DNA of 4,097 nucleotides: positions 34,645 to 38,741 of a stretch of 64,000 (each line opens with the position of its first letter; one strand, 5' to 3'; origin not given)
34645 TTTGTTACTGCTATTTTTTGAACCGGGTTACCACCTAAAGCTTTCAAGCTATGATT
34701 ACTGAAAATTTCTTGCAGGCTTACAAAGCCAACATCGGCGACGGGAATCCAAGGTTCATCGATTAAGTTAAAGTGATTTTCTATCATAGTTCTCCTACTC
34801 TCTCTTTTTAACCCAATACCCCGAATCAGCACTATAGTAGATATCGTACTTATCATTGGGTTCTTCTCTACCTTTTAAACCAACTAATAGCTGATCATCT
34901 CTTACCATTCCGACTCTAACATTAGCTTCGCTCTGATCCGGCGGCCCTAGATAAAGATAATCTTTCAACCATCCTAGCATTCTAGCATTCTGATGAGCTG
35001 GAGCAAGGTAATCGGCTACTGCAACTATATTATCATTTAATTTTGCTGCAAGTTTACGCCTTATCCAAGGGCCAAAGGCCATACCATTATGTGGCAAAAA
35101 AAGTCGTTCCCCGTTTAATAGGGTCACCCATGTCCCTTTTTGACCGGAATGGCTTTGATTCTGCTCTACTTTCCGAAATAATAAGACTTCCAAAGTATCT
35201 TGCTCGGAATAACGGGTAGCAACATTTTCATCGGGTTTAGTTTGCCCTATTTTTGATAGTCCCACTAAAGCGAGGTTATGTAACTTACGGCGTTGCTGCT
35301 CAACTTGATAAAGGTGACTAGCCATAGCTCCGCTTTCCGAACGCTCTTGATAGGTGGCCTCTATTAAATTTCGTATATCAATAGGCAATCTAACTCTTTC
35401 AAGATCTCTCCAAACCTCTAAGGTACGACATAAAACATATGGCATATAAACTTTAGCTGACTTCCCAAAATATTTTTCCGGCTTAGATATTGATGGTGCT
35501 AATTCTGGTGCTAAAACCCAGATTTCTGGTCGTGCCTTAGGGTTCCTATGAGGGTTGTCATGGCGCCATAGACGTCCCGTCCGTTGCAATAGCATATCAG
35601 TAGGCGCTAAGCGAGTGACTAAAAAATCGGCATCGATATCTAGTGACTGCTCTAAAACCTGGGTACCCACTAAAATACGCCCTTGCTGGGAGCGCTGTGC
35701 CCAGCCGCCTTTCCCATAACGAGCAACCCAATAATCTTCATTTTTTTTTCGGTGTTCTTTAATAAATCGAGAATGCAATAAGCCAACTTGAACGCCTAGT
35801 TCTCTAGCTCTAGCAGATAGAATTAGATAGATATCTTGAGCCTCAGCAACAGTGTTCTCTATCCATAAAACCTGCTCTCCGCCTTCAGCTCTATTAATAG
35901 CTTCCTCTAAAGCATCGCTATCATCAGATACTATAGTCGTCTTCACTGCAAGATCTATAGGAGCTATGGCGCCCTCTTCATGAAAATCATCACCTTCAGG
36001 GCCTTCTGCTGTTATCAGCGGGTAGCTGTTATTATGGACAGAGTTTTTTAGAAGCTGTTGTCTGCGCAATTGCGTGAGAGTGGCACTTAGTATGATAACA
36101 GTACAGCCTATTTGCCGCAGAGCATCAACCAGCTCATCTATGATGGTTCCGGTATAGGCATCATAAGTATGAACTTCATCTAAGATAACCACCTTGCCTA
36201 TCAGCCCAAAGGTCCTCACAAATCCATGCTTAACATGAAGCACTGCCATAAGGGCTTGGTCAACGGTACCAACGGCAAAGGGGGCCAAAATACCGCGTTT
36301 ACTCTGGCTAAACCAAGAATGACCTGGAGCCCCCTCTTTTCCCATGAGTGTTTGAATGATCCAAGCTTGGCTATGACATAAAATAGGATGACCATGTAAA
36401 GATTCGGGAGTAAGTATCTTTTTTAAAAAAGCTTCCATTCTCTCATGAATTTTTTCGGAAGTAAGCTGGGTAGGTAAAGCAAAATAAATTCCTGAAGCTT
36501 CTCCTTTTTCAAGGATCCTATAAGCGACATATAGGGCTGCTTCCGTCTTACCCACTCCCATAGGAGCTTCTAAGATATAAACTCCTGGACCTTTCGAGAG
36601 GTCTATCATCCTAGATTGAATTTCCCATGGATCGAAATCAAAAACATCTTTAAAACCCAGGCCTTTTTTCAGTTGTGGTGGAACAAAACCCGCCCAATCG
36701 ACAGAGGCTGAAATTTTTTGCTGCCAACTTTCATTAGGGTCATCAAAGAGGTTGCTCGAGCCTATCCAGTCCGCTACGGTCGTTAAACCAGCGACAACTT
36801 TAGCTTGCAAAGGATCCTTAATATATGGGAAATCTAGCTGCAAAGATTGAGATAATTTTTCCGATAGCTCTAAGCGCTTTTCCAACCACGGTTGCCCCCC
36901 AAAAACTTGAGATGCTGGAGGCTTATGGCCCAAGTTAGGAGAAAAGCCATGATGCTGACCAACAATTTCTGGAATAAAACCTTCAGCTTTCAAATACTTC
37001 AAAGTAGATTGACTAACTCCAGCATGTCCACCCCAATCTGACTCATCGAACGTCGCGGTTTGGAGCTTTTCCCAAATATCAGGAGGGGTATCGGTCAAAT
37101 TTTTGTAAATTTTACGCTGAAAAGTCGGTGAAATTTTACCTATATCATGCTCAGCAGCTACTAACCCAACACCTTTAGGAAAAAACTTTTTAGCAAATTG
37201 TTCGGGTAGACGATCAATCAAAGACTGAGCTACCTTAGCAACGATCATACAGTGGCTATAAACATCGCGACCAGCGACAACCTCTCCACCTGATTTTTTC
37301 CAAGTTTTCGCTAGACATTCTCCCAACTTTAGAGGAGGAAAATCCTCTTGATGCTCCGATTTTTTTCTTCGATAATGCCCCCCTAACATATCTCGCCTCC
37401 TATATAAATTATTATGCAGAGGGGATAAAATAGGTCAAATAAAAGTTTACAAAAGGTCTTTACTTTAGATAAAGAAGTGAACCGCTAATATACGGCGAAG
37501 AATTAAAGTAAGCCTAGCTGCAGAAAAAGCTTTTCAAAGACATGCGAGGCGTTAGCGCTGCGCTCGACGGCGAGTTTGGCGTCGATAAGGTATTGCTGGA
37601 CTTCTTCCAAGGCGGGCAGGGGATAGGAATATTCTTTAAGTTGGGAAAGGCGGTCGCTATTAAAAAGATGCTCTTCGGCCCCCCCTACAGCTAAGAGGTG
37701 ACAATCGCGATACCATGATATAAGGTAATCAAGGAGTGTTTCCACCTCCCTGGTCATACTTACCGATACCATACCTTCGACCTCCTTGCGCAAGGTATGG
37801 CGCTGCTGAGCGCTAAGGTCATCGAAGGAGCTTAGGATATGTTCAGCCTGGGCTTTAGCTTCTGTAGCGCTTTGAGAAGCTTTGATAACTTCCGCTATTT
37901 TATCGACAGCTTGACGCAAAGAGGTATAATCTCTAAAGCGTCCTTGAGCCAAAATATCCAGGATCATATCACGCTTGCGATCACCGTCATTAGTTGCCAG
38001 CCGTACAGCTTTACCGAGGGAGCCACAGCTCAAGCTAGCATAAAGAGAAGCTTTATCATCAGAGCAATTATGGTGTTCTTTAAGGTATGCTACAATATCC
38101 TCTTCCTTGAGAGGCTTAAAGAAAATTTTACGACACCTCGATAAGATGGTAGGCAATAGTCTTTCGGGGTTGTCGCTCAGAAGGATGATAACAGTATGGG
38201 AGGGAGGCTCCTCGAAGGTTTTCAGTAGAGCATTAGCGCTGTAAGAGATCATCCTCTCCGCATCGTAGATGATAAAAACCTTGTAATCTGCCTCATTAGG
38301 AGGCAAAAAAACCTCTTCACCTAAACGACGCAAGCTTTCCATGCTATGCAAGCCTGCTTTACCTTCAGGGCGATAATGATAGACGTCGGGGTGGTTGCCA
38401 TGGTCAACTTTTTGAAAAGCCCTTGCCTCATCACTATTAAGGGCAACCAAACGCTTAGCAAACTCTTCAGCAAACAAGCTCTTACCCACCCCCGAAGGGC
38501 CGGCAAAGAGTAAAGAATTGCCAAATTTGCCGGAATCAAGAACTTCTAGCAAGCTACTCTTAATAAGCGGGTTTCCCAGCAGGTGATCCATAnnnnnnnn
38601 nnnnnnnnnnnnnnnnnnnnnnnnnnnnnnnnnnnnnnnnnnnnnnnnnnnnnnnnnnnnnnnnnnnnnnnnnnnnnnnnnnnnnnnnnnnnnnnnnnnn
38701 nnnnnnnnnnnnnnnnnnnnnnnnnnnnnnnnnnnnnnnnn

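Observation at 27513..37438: Intact type I-E CRISPR-Cas locus embedded in a chlamydia-like core genome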

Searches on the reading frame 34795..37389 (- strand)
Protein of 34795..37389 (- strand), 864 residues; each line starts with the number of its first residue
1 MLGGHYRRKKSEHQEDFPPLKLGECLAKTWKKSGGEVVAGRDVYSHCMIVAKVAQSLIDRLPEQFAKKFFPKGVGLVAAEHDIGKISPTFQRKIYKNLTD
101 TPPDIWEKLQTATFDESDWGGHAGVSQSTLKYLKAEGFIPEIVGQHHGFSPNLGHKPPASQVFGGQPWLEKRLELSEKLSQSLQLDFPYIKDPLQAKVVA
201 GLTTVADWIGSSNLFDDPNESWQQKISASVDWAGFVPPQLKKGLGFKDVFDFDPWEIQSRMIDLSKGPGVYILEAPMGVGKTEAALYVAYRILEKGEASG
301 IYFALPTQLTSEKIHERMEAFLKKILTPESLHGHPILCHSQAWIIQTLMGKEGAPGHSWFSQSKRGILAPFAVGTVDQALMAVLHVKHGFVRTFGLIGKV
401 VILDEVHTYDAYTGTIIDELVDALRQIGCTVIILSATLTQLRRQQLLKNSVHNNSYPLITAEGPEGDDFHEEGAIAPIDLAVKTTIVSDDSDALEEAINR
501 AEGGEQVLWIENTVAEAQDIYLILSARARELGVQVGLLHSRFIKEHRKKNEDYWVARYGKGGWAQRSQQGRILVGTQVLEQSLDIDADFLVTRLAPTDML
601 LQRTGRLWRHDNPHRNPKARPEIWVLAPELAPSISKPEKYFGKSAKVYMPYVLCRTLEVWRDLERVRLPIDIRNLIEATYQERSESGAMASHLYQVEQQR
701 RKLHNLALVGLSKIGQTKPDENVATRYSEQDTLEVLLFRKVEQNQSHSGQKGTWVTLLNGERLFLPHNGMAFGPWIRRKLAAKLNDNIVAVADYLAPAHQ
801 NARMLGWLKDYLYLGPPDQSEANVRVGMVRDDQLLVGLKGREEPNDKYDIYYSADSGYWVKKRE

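Call 8: search_protein_families(library=ncbifam, proteins=[window:34795-37389:-])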
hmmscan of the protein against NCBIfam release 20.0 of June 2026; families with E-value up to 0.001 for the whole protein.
window:34795-37389:- (864 aa): 4 families
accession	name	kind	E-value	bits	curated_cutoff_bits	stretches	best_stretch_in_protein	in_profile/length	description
NF007248.0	PRK09694.1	equivalog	5.5e-93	312.5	569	1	193-691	213-742/878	CRISPR-associated helicase/endonuclease Cas3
TIGR01587.1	cas3_core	equivalog_domain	9.2e-64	215.8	102.45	1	271-630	2-336/358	CRISPR-associated helicase Cas3'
TIGR02621.3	cas3_GSU0051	exception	1.3e-34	120.2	400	1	246-626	6-385/854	type I-G CRISPR-associated helicase/endonuclease Cas3g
TIGR01596.1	cas3_HD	equivalog_domain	2.5e-12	47.2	43.45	1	45-212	3-178/178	CRISPR-associated endonuclease Cas3''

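Call 47: search_solved_structures(query=window:34795-37389:-, show_alignments=1)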
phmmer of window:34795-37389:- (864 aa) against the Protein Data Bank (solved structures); distinct sequences matched with E-value up to 0.001: 6.
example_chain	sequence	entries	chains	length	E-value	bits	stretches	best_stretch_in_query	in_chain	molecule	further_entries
4q2c_A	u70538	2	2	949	1.3e-69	238.3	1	76-687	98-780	CRISPR-associated helicase Cas3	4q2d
6c66_G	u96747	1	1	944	6.4e-60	206.2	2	77-448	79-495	CRISPR-associated helicase, Cas3 family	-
4qqw_A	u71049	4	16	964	6.8e-60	206.1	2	77-448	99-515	CRISPR-associated helicase, Cas3 family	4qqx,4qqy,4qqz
7tr8_A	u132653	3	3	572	1.1e-10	43.3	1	252-610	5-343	CRISPR-associated helicase Cas3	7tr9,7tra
7r2k_A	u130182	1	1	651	1.8e-10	42.6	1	252-610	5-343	CRISPR-associated helicase Cas3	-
8wtk_A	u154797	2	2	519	2.3e-08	35.6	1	391-614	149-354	CRISPR-associated helicase Cas3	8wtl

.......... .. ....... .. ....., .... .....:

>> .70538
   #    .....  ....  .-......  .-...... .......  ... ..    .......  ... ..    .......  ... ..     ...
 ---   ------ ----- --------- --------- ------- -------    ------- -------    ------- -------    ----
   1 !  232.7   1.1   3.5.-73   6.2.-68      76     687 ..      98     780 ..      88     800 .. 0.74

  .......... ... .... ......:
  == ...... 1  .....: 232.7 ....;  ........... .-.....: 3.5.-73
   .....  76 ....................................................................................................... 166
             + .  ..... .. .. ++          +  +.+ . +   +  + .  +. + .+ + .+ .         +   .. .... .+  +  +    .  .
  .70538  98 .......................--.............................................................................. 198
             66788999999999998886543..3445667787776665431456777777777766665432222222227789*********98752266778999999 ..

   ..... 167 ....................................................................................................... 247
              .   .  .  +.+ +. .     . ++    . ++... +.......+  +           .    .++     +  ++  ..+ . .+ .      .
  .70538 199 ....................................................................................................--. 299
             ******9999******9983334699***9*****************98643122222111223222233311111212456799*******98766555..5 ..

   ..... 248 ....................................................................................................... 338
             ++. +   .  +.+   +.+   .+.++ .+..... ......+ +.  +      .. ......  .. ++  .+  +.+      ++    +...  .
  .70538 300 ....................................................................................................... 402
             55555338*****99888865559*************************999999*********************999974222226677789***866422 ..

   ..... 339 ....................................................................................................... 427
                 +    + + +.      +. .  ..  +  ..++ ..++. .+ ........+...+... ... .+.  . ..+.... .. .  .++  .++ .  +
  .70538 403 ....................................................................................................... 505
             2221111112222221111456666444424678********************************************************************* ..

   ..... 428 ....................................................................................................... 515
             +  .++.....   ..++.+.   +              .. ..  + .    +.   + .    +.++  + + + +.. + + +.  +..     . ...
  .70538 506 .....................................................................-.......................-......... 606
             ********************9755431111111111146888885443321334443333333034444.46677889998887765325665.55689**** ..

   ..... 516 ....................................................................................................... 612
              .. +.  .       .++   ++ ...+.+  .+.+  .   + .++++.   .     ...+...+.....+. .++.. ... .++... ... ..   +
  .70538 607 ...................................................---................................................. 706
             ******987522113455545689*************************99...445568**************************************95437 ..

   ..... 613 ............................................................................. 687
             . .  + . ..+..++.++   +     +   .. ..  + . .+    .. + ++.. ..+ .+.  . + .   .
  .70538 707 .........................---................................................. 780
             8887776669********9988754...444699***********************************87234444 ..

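Call 84: search_protein_families(library=padloc, proteins=[window:34795-37389:-], max_evalue=0.00001)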
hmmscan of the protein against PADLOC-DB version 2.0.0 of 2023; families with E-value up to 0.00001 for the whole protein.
window:34795-37389:- (864 aa): 27 families (the best 25 are shown)
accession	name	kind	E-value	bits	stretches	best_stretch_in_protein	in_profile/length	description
PDLC01767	Cas3e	-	1.4e-157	524.1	1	28-785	24-635/680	-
PDLC01761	Cas3b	-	1.7e-64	216.7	1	193-750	179-652/705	-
PDLC00938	Cas3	-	2.4e-64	215.8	1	271-630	2-336/358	CRISPR-associated helicase Cas3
PDLC01768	Cas3e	-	3.7e-64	215.3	1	357-742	50-461/533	-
PDLC01762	Cas3b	-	1.2e-62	210.5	1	198-744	187-642/692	-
PDLC01252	Cas3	-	9.8e-59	197.4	1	271-628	2-300/324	CAS-I; effector_G3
PDLC01710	Cas3a1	-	7.5e-54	181.4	1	252-614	199-548/745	Cas3_1_CAS-I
PDLC01757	Cas3b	-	1e-53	180.9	1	40-666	10-535/676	-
PDLC02079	Cas3b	-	1.8e-38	130.2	1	274-695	233-598/691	-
PDLC02080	Cas3b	-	4.2e-35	119.3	1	269-617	266-578/709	-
PDLC01770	Cas3g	-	7.6e-34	115.2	1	246-615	7-343/733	-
PDLC02081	Cas3b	-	2.5e-32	110.3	1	181-610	136-515/705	-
PDLC01765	Cas3c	-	1.6e-27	94.7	1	59-634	31-481/612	-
PDLC01759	Cas3b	-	4.2e-26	89.9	1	259-716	222-618/711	-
PDLC01760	Cas3b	-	9e-21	72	1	368-612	344-558/734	-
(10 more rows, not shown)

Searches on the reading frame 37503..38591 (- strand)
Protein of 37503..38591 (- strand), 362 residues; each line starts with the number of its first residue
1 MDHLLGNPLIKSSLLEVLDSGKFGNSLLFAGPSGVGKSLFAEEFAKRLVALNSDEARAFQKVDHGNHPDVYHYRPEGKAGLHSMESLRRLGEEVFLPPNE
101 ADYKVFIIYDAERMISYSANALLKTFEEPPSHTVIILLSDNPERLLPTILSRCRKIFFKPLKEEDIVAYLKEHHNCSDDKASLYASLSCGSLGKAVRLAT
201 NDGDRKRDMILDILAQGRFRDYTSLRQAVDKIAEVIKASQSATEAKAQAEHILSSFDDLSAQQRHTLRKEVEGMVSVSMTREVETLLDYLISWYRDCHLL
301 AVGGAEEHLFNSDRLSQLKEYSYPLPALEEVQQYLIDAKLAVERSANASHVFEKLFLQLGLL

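Call 14: search_protein_families(library=ncbifam, proteins=[window:37503-38591:-], max_evalue=0.00001)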
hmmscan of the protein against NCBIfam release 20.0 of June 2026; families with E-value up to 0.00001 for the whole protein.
window:37503-38591:- (362 aa): 59 families (the best 25 are shown)
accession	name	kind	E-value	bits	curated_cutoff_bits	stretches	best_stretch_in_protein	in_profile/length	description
TIGR00678.1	holB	equivalog_domain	9.9e-50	168.7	180.6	1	14-195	4-188/188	DNA polymerase III subunit delta'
NF004047.0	PRK05564.1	equivalog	1.2e-42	146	282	1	2-238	4-231/313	DNA polymerase III subunit delta'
NF005972.1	PRK08058.1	equivalog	1.5e-42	146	340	1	8-259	11-262/328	DNA polymerase III subunit delta'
NF005926.0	PRK07940.1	equivalog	5.7e-42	144.4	300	1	21-359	34-388/394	DNA polymerase III subunit delta'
NF004310.0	PRK05707.1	equivalog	3.3e-38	131.9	280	1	12-216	10-221/328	DNA polymerase III subunit delta'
NF005638.0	PRK07399.1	subfamily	5.8e-37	127.4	230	2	85-197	110-222/317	DNA polymerase III subunit delta'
NF005677.0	PRK07471.1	equivalog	1.8e-36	126.1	252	1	86-241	125-281/366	DNA polymerase III subunit delta'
TIGR02397.1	dnaX_nterm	equivalog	3.2e-34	118.8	250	1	3-172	15-187/355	DNA polymerase III subunit gamma/tau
NF004577.0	PRK05917.1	equivalog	7e-34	117.4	263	1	13-160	8-153/290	DNA polymerase III subunit delta'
NF011524.0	PRK14963.1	equivalog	1.2e-32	113.8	601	1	2-181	14-195/647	DNA polymerase III subunits gamma and tau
NF006586.0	PRK09112.1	equivalog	2.7e-30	105.7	308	1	4-255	25-292/351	DNA polymerase III subunit delta'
NF011523.0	PRK14962.1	equivalog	5.3e-28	98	576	1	4-172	16-187/474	DNA polymerase III subunits gamma and tau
NF011514.0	PRK14953.1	equivalog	1.4e-27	96.7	536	1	4-177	18-199/488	DNA polymerase III subunits gamma and tau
NF005408.0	PRK06964.1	equivalog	1.1e-26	94.1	483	1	84-232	114-259/342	DNA polymerase III subunit delta'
NF005173.0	PRK06647.1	equivalog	2.1e-26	92.9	623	1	2-173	16-190/568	DNA polymerase III subunits gamma and tau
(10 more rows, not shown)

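Call 32: find_homologous_proteins(query=window:37503-38591:-, max_evalue=1e-10)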
Query window:37503-38591:- (362 aa): 3932 proteins with E <= 1e-10 among 8000 candidates; the best 120 are listed.
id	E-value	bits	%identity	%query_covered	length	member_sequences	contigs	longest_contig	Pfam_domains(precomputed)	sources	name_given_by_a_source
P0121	2.7e-235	798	100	100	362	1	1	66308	PF00004.36,PF13177.13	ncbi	ncbi:MAG: ATP-binding protein [Chlamydiota bacterium]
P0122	2.4e-97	345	45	100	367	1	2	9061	PF00004.36,PF13177.13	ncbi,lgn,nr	ncbi:MAG: AAA family ATPase [Parachlamydiaceae bacterium]|nr:AAA family ATPase [Parachlamydiaceae ba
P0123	5.2e-96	340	48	99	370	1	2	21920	PF00004.36,PF13177.13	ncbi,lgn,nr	ncbi:MAG: DNA polymerase III subunit delta' [Parachlamydiaceae bacterium]|nr:DNA polymerase III subu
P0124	1.4e-95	339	45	100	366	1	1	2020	PF00004.36,PF13177.13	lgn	-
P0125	2.0e-95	338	45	100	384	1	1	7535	PF00004.36,PF13177.13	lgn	-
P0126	3.0e-95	338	45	99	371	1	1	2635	PF13177.13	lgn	-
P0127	5.9e-95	337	46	100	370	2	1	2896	PF00004.36,PF13177.13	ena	-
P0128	1.9e-94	335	46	99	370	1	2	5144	PF00004.36,PF13177.13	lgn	-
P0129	1.9e-94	335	46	99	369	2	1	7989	PF13177.13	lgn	-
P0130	4.4e-94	334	45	100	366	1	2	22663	PF00004.36,PF13177.13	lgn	-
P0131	5.9e-94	334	45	100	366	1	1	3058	PF00004.36,PF13177.13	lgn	-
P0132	7.1e-94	333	46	100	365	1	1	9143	PF00004.36,PF13177.13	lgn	-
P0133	1.0e-93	333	47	99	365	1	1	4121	PF13177.13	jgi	jgi:DNA polymerase-3 subunit delta'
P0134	1.4e-93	332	47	100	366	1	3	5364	PF00004.36,PF13177.13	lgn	-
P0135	2.0e-93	332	44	99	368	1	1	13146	PF13177.13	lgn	-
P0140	7.6e-93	330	47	99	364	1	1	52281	PF13177.13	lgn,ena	-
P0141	1.0e-92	329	45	99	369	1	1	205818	PF13177.13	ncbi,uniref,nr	ncbi:ATP-binding protein [Candidatus Protochlamydia phocaeensis]|uniref:DNA polymerase III subunit n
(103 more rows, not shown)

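Call 39: find_encoding_contigs(protein=P0141, flank=8000, max_places=1)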
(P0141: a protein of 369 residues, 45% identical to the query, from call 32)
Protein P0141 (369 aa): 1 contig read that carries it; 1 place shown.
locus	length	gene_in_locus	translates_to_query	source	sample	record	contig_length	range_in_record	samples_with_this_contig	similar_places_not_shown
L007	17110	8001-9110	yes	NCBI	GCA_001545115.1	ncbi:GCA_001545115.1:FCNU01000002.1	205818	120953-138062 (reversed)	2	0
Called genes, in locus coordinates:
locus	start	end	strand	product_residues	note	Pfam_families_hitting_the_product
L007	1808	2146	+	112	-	PF05258:DciA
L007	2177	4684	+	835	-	PF02518:HATPase_c, PF00204:DNA_gyraseB, PF01751:Toprim, PF00986:DNA_gyraseB_C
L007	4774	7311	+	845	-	PF00521:DNA_topoisoIV, PF03989:DNA_gyraseA_C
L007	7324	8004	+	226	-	PF20720:nSTAND3 (weak), PF02223:Thymidylate_kin, PF13521:AAA_28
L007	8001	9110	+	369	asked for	PF13177:DNA_pol3_delta2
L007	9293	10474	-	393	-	-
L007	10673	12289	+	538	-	-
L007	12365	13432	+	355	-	PF00425:Chorismate_bind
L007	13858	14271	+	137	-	PF03400:DDE_Tnp_IS1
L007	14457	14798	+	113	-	-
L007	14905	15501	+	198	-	-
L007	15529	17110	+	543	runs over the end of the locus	PF02776:TPP_enzyme_N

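Call 40: find_encoding_contigs(protein=P0123, flank=8000, max_places=1)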
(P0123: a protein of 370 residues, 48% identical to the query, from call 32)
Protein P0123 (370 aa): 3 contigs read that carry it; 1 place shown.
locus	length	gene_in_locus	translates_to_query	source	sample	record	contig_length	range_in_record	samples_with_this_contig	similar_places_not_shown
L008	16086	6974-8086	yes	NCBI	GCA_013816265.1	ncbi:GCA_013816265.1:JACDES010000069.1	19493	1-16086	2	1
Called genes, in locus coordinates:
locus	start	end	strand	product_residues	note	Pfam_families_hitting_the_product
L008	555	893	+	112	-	PF05258:DciA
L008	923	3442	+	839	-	PF02518:HATPase_c, PF00204:DNA_gyraseB, PF01751:Toprim, PF00986:DNA_gyraseB_C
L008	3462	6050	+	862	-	PF00521:DNA_topoisoIV, PF03989:DNA_gyraseA_C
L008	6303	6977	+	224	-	PF13401:AAA_22 (faint), PF02223:Thymidylate_kin, PF13521:AAA_28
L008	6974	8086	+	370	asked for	PF13177:DNA_pol3_delta2, PF00004:AAA (weak)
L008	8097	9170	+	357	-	PF00425:Chorismate_bind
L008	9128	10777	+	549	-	PF02776:TPP_enzyme_N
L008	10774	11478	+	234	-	PF12697:Abhydrolase_6, PF12146:Hydrolase_4, PF00561:Abhydrolase_1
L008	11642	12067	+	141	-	-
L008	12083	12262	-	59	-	-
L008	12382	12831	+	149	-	-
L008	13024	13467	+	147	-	-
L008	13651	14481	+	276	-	PF00378:ECH_1, PF16113:ECH_2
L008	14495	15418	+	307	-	PF01040:UbiA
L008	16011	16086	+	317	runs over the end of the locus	PF22015:OSBS_N, PF13378:MR_MLE_C (weak)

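Call 41: find_encoding_contigs(protein=P0140, flank=8000, max_places=1)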
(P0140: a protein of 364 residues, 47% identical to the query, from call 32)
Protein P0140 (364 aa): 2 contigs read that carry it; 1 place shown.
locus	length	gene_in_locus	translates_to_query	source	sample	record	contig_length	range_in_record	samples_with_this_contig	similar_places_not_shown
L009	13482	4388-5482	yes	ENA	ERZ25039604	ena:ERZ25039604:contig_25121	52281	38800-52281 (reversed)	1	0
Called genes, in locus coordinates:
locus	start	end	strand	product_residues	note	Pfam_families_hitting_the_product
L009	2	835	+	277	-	?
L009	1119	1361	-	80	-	-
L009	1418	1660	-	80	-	-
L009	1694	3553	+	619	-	PF00521:DNA_topoisoIV, PF03989:DNA_gyraseA_C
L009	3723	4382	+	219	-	PF02223:Thymidylate_kin, PF13521:AAA_28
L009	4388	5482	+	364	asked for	PF13177:DNA_pol3_delta2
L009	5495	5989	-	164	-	PF00856:SET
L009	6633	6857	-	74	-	-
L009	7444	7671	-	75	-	-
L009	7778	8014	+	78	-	-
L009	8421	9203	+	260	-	PF13374:TPR_10 (faint), PF13424:TPR_12 (weak)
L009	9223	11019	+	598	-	PF07719:TPR_2 (faint), PF12895:ANAPC3 (faint), PF13424:TPR_12 (faint), PF13181:TPR_8 (faint), PF14559:TPR_19 (faint), PF13374:TPR_10 (faint)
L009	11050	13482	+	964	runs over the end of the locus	PF12895:ANAPC3 (faint), PF07719:TPR_2 (faint), PF13181:TPR_8 (faint), PF13374:TPR_10 (faint), PF13428:TPR_14 (faint), PF13432:TPR_16 (faint), PF14559:TPR_19 (faint), PF13424:TPR_12 (weak)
